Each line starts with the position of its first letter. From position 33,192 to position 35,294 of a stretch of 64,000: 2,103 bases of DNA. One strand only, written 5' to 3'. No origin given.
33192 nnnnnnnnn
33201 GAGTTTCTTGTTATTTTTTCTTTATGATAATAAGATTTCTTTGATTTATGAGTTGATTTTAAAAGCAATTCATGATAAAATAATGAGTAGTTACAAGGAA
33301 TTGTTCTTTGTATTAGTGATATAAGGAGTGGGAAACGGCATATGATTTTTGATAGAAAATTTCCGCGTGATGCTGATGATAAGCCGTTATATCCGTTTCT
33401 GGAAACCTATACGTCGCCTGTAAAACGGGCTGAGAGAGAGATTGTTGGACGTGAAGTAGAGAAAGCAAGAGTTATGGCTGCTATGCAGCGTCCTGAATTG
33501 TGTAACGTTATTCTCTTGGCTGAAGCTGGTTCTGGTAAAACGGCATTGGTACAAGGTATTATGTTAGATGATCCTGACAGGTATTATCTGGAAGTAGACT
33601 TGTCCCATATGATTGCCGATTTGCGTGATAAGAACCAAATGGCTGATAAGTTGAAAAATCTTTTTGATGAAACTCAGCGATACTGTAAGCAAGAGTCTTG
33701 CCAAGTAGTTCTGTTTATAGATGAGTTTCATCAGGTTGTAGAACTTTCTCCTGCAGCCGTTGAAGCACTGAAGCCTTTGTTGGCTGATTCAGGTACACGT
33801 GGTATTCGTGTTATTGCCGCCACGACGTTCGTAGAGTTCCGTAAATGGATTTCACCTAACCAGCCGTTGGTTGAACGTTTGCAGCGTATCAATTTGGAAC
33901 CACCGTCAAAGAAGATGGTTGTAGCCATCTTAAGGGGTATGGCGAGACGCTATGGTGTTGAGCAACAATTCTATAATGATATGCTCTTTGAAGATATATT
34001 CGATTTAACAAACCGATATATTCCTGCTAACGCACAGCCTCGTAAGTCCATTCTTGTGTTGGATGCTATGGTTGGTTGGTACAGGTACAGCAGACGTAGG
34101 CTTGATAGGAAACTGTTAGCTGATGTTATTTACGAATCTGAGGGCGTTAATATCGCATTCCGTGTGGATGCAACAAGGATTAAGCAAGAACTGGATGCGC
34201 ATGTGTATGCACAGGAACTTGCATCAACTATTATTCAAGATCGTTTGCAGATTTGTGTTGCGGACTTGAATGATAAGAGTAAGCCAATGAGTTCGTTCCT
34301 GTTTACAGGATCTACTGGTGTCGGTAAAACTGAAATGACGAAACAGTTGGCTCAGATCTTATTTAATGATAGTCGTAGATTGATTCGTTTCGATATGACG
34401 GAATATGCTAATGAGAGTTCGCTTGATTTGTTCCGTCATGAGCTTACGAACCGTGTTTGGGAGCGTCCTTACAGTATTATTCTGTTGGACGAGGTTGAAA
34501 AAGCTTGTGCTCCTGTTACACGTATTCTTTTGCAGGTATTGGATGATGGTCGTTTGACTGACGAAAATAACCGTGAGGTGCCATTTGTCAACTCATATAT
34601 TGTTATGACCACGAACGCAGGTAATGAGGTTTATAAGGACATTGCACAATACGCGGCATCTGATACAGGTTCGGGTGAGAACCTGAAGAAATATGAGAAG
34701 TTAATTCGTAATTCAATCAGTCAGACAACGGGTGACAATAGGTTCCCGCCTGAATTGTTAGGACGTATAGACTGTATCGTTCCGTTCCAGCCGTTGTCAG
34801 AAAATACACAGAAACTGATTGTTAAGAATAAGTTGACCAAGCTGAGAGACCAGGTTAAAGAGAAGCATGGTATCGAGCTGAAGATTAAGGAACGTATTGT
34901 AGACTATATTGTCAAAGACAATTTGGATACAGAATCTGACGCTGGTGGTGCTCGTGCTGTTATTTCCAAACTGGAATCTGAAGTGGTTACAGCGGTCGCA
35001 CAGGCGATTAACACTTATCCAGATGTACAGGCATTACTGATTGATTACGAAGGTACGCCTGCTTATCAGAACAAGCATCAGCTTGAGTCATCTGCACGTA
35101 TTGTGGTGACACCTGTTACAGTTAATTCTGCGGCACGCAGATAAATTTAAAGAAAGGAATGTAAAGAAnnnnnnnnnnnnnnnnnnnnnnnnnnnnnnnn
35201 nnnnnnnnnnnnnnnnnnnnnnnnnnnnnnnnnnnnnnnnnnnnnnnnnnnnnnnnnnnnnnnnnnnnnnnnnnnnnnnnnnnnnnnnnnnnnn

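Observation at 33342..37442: Truncated ClpB-like double-AAA+ ATPase and acidic coiled-coil membrane protein immediately upstream of the coupling protein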

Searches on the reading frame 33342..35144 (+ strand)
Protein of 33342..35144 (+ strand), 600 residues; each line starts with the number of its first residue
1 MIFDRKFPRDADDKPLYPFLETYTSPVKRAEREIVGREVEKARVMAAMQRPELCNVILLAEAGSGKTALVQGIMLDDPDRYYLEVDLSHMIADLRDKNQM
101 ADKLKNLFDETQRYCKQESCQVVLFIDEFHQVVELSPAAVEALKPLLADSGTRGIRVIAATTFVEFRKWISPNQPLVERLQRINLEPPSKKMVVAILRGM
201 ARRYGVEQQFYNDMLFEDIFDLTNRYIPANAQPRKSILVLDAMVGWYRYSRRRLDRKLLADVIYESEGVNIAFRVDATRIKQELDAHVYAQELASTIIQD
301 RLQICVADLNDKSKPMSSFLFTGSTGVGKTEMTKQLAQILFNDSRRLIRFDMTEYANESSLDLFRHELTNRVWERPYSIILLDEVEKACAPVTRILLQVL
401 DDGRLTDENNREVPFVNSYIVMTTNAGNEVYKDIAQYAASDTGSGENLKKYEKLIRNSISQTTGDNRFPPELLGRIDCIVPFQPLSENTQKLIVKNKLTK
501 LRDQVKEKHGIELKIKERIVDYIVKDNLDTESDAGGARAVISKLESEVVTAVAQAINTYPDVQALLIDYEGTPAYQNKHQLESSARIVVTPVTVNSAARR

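Call 6: search_protein_families(library=pfam, proteins=[window:33342-35144:+], max_evalue=0.01)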
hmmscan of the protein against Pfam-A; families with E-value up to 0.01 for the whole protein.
window:33342-35144:+ (600 aa): 26 families (the best 25 are shown)
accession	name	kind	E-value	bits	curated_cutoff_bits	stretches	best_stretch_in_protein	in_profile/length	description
PF07724.20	AAA_2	-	4.9e-39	134.5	27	1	314-478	1-165/166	AAA domain (Cdc48 subfamily)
PF00004.35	AAA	-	7.1e-15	56.1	21.2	2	57-164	2-111/131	ATPase family associated with various cellular activities (AAA)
PF13401.12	AAA_22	-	7.1e-10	39.7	27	1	56-159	8-120/130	AAA domain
PF13191.12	AAA_16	-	2.1e-09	38.5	32.6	1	34-143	2-155/167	AAA ATPase domain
PF13173.12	AAA_14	-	3.2e-09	37.3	27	1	320-388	6-74/129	AAA domain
PF07728.20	AAA_5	-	3.6e-09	37.2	22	1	319-428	2-125/139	AAA domain (dynein-related subfamily)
PF10431.15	ClpB_D2-small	-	6.1e-07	29.8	21.9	1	485-556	1-68/81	C-terminal, D2-small domain, of ClpB protein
PF25199.1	nSTAND_NTPase5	-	1.8e-06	28.3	34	0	30-69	20-57/145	Novel STAND NTPase 5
PF01637.24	ATPase_2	-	3.8e-06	27.3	33.2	0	91-222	78-214/225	ATPase domain predominantly from Archaea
PF12775.13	AAA_7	-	4.4e-06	26.8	25.8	0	316-357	33-74/181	P-loop containing dynein motor region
PF20703.3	nSTAND1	-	1.3e-05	25.5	27.1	1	35-304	17-289/379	Novel STAND NTPase 1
PF02367.23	TsaE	-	3.6e-05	24.2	26.6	0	306-340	11-45/128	Threonylcarbamoyl adenosine biosynthesis protein TsaE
PF00158.32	Sigma54_activat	-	3.9e-05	23.9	20.2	0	307-358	13-64/168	Sigma-54 interaction domain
PF01443.25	Viral_helicase1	-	5.6e-05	23.5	21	0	62-132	7-71/228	Viral superfamily 1 RNA helicase core domain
PF05496.18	RuvB_N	-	0.00011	22.4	27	0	296-402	13-110/159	Holliday junction DNA helicase RuvB P-loop domain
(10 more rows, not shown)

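Call 7: search_protein_families(library=ncbifam, proteins=[window:33342-35144:+], max_evalue=0.01)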
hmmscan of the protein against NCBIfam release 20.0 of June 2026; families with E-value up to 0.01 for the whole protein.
window:33342-35144:+ (600 aa): 21 families
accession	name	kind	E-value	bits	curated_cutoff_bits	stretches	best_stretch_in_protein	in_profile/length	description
TIGR03346.1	chaperone_ClpB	equivalog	9.6e-82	275.6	1232.1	2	279-556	558-830/853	ATP-dependent chaperone ClpB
TIGR02639.1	ClpA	equivalog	1.4e-77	261.5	993.15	1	20-553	168-716/734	ATP-dependent Clp protease ATP-binding subunit ClpA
TIGR03345.1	VI_ClpV1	equivalog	2.6e-76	257.6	884.95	2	277-556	557-835/852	type VI secretion system ATPase TssH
NF008118.0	PRK10865.1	equivalog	1.5e-63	215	1417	2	277-556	559-833/857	ATP-dependent chaperone ClpB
NF033607.0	disagg_AAA_ClpG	exception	8.8e-61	205.9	1900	2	278-552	584-861/932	AAA family protein disaggregase ClpG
NF033606.1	heat_AAA_ClpK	exception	2.8e-53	181.1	1900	2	279-555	606-882/949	heat shock survival AAA family ATPase ClpK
NF008263.0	PRK11034.1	equivalog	4.4e-52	177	1350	1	34-537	188-704/758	ATP-dependent Clp protease ATP-binding subunit ClpA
NF003745.1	PRK05342.1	equivalog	3e-10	39.5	359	1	468-569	296-396/418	ATP-dependent Clp protease ATP-binding subunit ClpX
NF001679.0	PRK00440.1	equivalog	3.9e-09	36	303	1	312-387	35-114/322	replication factor C small subunit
TIGR00382.1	clpX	equivalog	9.5e-06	24.9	370.75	0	470-551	304-388/414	ATP-dependent protease ATP-binding subunit ClpX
NF000868.0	PRK00080.1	equivalog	1.8e-05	23.8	282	0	283-404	18-130/330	Holliday junction branch migration DNA helicase RuvB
NF005304.0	PRK06835.1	equivalog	0.00016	20.9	215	1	298-353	165-220/330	ATP-binding protein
TIGR00390.1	hslU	equivalog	0.00027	20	362.45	0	309-340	41-71/441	ATP-dependent protease ATPase subunit HslU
NF047784.1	MadB_ATPase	equivalog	0.0012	18.1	475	0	297-358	17-72/298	MadB family AAA-type ATPase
NF009067.0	PRK12402.1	equivalog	0.0013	17.8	317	0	31-73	14-56/340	replication factor C small subunit 2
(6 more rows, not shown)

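Call 12: search_dna_similar(query=window:33342-35144:+, collection=plasmids, mode=protein, max_rows=40)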
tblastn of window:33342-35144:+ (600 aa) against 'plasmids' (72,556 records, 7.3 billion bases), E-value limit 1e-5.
Records with a match: 2434; places in all: 2604; records where one place covers at least 80% of the query: 2208.
Best place of each record, by identity: <60% 2434.
By first word of the organism name: Klebsiella 1113; Enterococcus 172; Ralstonia 130; Escherichia 115; Enterobacter 86; Listeria 78; Rhizobium 63; Lactiplantibacillus 49; Acinetobacter 48; Lactococcus 31; and 144 more.
By predicted mobility (MOB-suite, as given by PLSDB): conjugative 1110; non-mobilizable 884; mobilizable 440.
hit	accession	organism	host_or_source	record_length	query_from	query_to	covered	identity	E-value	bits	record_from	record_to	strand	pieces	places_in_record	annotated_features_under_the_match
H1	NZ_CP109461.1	Streptomyces sp. NBC_01454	-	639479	17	600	97%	59.1%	7e-101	733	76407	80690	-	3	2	AAA family ATPase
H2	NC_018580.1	Gordonia sp. KTR9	-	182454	13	586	96%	51.0%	0e+0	588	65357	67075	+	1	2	AAA family ATPase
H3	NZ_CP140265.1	Rhodococcus fascians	cell culture,garbage dump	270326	13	586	96%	50.9%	0e+0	586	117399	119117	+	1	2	AAA family ATPase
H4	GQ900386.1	Staphylococcus sp. CDC3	-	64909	2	589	98%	33.7%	5e-89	309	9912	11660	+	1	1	hypothetical protein (x2)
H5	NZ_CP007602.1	Staphylococcus capitis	Homo sapiens,blood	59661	46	559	86%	36.6%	5e-88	306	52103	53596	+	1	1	AAA family ATPase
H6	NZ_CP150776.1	Staphylococcus aureus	Homo sapiens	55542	12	589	96%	32.4%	9e-83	291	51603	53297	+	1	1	AAA family ATPase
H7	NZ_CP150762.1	Staphylococcus aureus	Environment of nosocomial settings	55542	12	589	96%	32.4%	9e-83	291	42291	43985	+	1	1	AAA family ATPase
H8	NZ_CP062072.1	Ligilactobacillus salivarius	swine,cell culture,feces,feces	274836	18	561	91%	33.9%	4e-66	242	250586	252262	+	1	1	ATP-dependent Clp protease ATP-binding subunit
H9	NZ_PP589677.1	Lactococcus sp.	Bacterial culture,Dairy environment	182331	14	587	96%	32.1%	3e-82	289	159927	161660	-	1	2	AAA family ATPase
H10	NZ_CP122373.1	Lactococcus cremoris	Single cell,Dairy fermentation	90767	14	587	96%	32.1%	3e-82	289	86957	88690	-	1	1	AAA family ATPase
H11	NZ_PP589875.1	Lactococcus sp.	Bacterial culture,Dairy environment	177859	14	587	96%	32.1%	3e-82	289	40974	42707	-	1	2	ATP-dependent Clp protease ATP-binding subunit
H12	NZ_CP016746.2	Lactococcus cremoris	Single cell,Dairy fermentation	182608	14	587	96%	32.1%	3e-82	289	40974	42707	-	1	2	AAA family ATPase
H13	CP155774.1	Lactococcus cremoris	Whole organism,Dairy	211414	14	587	96%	32.1%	3e-82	289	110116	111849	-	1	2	AAA family ATPase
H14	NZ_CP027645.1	Ligilactobacillus salivarius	hen,single cell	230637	18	561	91%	33.7%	2e-66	243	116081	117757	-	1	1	ATP-dependent Clp protease ATP-binding subunit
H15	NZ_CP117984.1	Ligilactobacillus salivarius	cell culture,raw chicken meat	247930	18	561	91%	33.6%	6e-67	244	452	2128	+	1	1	ATP-dependent Clp protease ATP-binding subunit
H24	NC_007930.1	Ligilactobacillus salivarius UCC118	-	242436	18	561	91%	33.3%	1e-65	241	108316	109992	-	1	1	ATP-dependent Clp protease ATP-binding subunit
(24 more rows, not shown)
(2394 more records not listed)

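Call 13: get_annotated_region(hit=H2, flank=12000)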
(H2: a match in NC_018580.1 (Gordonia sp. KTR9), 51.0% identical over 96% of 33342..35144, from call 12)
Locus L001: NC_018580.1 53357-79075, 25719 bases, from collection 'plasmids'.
description: Gordonia sp. KTR9 plasmid pGKT2, complete sequence
organism: Gordonia sp. KTR9 (NCBI taxid 337191)
taxonomy: Bacteria; Actinomycetota; Actinomycetes; Mycobacteriales; Gordoniaceae; Gordonia; Gordonia sp. KTR9
host: -; source: -; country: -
typing (MOB-suite, as given by PLSDB): mobilizable; replicon rep_cluster_394; relaxase MOBP
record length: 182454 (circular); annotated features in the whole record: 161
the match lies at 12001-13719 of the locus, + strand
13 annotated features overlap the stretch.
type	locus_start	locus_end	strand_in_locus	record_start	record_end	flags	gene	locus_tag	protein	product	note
CDS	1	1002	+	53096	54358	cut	-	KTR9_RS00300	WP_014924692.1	hypothetical protein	-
CDS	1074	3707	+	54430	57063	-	mobL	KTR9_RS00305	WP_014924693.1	relaxase MobL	-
CDS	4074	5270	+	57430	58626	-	-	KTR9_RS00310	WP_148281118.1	hypothetical protein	-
CDS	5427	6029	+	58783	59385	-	-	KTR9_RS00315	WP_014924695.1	hypothetical protein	-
CDS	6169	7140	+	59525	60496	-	-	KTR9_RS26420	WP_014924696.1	hypothetical protein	-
CDS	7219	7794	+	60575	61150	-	-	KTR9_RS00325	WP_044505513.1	LysM domain-containing protein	-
CDS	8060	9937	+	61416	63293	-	-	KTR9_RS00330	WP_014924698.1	hypothetical protein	-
CDS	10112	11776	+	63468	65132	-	-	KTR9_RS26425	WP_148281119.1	hypothetical protein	-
CDS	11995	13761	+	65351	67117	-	-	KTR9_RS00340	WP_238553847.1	AAA family ATPase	-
CDS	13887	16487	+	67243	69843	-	-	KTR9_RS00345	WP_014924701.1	hypothetical protein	-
CDS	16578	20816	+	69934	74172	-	-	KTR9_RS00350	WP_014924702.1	type IV secretory system conjugative DNA transfer family protein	-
CDS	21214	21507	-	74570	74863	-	-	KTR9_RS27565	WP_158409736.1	hypothetical protein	-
CDS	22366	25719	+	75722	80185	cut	-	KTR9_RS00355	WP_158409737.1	hypothetical protein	-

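Call 14: get_annotated_region(hit=H6, flank=12000)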
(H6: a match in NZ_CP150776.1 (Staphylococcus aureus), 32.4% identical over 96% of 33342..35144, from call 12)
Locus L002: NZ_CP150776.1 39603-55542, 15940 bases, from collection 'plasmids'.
description: Staphylococcus aureus strain TUM20888 plasmid unnamed1, complete sequence
organism: Staphylococcus aureus (NCBI taxid 1280)
taxonomy: Bacteria; Bacillota; Bacilli; Bacillales; Staphylococcaceae; Staphylococcus; Staphylococcus aureus
host: -; source: Homo sapiens; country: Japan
typing (MOB-suite, as given by PLSDB): non-mobilizable
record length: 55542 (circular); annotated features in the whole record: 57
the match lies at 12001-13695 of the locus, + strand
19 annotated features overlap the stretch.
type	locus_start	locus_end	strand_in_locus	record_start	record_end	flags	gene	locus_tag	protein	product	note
CDS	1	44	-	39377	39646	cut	-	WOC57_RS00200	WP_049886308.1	helix-turn-helix transcriptional regulator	-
CDS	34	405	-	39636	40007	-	-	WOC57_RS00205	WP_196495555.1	type II toxin-antitoxin system RelE/ParE family toxin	-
CDS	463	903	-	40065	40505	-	-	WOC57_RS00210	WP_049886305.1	single-stranded DNA-binding protein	-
CDS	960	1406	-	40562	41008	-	-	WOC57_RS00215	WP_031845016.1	hypothetical protein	-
CDS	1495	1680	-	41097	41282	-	-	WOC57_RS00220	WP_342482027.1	hypothetical protein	-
CDS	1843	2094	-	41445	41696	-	-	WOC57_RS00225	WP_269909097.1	hypothetical protein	-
CDS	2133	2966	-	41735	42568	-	-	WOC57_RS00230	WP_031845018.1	ParA family protein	-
CDS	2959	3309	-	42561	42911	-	-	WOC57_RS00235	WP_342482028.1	hypothetical protein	-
CDS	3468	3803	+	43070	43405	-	-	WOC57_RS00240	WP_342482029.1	hypothetical protein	-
CDS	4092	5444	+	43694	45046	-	-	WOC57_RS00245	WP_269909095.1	replication initiator protein A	-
CDS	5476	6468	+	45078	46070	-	-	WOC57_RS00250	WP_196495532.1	hypothetical protein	-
CDS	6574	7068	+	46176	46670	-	-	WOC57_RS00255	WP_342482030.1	hypothetical protein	-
CDS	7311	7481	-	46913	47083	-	-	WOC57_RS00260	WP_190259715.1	hypothetical protein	-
CDS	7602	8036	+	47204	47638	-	-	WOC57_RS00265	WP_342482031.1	hypothetical protein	-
CDS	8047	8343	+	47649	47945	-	-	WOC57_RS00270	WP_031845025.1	hypothetical protein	-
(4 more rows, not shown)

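Call 15: get_annotated_region(hit=H10, flank=12000)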
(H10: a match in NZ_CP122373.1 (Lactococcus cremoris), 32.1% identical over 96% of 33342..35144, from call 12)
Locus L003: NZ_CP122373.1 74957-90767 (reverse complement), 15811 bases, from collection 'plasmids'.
description: Lactococcus cremoris strain JM4 plasmid pJM4A, complete sequence
organism: Lactococcus cremoris (NCBI taxid 1359)
taxonomy: Bacteria; Bacillota; Bacilli; Lactobacillales; Streptococcaceae; Lactococcus; Lactococcus cremoris
host: -; source: Single cell,Dairy fermentation; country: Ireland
typing (MOB-suite, as given by PLSDB): non-mobilizable; replicon rep_cluster_799
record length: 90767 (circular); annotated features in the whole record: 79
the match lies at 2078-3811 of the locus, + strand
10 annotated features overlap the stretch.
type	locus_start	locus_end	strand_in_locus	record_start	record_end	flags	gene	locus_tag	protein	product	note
CDS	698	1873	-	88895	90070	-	-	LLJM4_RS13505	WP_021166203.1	IS256-like element IS905 family transposase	-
CDS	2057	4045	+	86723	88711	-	-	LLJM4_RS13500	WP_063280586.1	AAA family ATPase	-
CDS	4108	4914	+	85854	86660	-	-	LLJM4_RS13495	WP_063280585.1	hypothetical protein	-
CDS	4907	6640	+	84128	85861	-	-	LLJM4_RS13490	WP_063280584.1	CpaF/VirB11 family protein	-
CDS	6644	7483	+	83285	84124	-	-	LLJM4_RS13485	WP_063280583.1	hypothetical protein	-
CDS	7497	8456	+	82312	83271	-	-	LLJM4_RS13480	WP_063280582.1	hypothetical protein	-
CDS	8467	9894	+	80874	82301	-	-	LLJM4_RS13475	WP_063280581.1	BspA family leucine-rich repeat surface protein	-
CDS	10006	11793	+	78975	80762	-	-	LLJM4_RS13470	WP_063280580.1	hypothetical protein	-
CDS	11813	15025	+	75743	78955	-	-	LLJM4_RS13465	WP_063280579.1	hypothetical protein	-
CDS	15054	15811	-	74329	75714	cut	-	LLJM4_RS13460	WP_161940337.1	zinc ribbon domain-containing protein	-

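Call 16: find_homologous_proteins(query=window:33342-35144:+, max_evalue=1e-20)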
Query window:33342-35144:+ (600 aa): 7992 proteins with E <= 1e-20 among 8000 candidates; the best 120 are listed.
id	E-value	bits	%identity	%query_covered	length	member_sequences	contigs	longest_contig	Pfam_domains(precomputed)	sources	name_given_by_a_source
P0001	0.0e+0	1331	100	100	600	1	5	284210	PF13173.13,PF07724.21,PF12775.14,PF00004.36,PF13401.13,PF20703.4,PF01637.25,PF07728.21,PF10431.16,PF25199.2,PF13191.13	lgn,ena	-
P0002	0.0e+0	1330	100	100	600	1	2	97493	PF13173.13,PF07724.21,PF12775.14,PF00004.36,PF13401.13,PF20703.4,PF01637.25,PF07728.21,PF10431.16,PF25199.2,PF13191.13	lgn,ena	-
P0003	0.0e+0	1235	91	100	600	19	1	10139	PF13173.13,PF00004.36,PF13401.13,PF20703.4,PF01637.25,PF07728.21,PF13191.13,PF00158.33,PF07724.21,PF12775.14,PF02367.24,PF10431.16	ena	-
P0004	0.0e+0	1213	90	99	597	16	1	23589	PF13173.13,PF00004.36,PF13401.13,PF20703.4,PF01637.25,PF06309.18,PF07728.21,PF13191.13,PF00158.33,PF07724.21,PF12775.14,PF02367.24,PF10431.16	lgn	-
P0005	0.0e+0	1202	91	55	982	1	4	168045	PF07724.21,PF14528.12,PF00004.36,PF13191.13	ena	-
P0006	0.0e+0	1162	87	99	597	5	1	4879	PF13173.13,PF00158.33,PF07724.21,PF12775.14,PF00004.36,PF13401.13,PF01637.25,PF07728.21,PF10431.16,PF13191.13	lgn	-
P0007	0.0e+0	1149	85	99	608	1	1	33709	PF13173.13,PF00158.33,PF07724.21,PF12775.14,PF00004.36,PF13401.13,PF05496.19,PF01637.25,PF07728.21,PF10431.16,PF13191.13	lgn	-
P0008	0.0e+0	1134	88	55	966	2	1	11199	PF07724.21,PF14528.12,PF00004.36,PF10431.16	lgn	-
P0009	0.0e+0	1127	84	99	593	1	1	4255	PF13173.13,PF00158.33,PF07724.21,PF12775.14,PF00004.36,PF13401.13,PF20703.4,PF01637.25,PF07728.21,PF13191.13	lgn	-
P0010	0.0e+0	1086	80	99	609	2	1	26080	PF13173.13,PF07724.21,PF01443.25,PF12775.14,PF00004.36,PF13401.13,PF01637.25,PF07728.21,PF13191.13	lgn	-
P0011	0.0e+0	1082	82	89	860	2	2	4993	PF13173.13,PF07724.21,PF00004.36,PF13401.13,PF17871.8,PF07728.21,PF10431.16,PF13191.13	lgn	-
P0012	0.0e+0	1077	83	55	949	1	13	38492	PF07724.21,PF00004.36,PF10431.16,PF13191.13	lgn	-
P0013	1.5e-288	976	74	98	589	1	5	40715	PF13173.13,PF00158.33,PF07724.21,PF12775.14,PF00004.36,PF13401.13,PF20703.4,PF01637.25,PF07728.21,PF13191.13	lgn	-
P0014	3.8e-288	975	74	98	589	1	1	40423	PF13173.13,PF00158.33,PF07724.21,PF12775.14,PF00004.36,PF13401.13,PF20703.4,PF01637.25,PF07728.21,PF13191.13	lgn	-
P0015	1.1e-287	973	76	88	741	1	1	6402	PF13173.13,PF00158.33,PF07724.21,PF00004.36,PF13401.13,PF06309.18,PF07728.21,PF13191.13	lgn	-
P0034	4.3e-278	942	72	97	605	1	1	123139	PF13173.13,PF00004.36,PF13401.13,PF03193.23,PF20703.4,PF17871.8,PF13238.13,PF01637.25,PF07728.21,PF13191.13,PF13479.13,PF00158.33,PF07724.21,PF12775.14,PF05729.19,PF10431.16,PF20720.4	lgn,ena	-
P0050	5.6e-274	928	70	99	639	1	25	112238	PF13173.13,PF13479.13,PF00158.33,PF07724.21,PF12775.14,PF00004.36,PF13401.13,PF20703.4,PF01637.25,PF07728.21,PF13191.13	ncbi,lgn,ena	-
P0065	5.3e-272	921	70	97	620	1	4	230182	PF13173.13,PF13479.13,PF00158.33,PF07724.21,PF12775.14,PF00004.36,PF13401.13,PF01637.25,PF06309.18,PF07728.21,PF13191.13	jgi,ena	jgi:ATPases with chaperone activity, ATP-binding subunit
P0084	1.3e-270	917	70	97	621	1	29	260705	PF13173.13,PF00158.33,PF07724.21,PF12775.14,PF00004.36,PF13401.13,PF01637.25,PF07728.21,PF13191.13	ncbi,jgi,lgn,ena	jgi:ATPases with chaperone activity, ATP-binding subunit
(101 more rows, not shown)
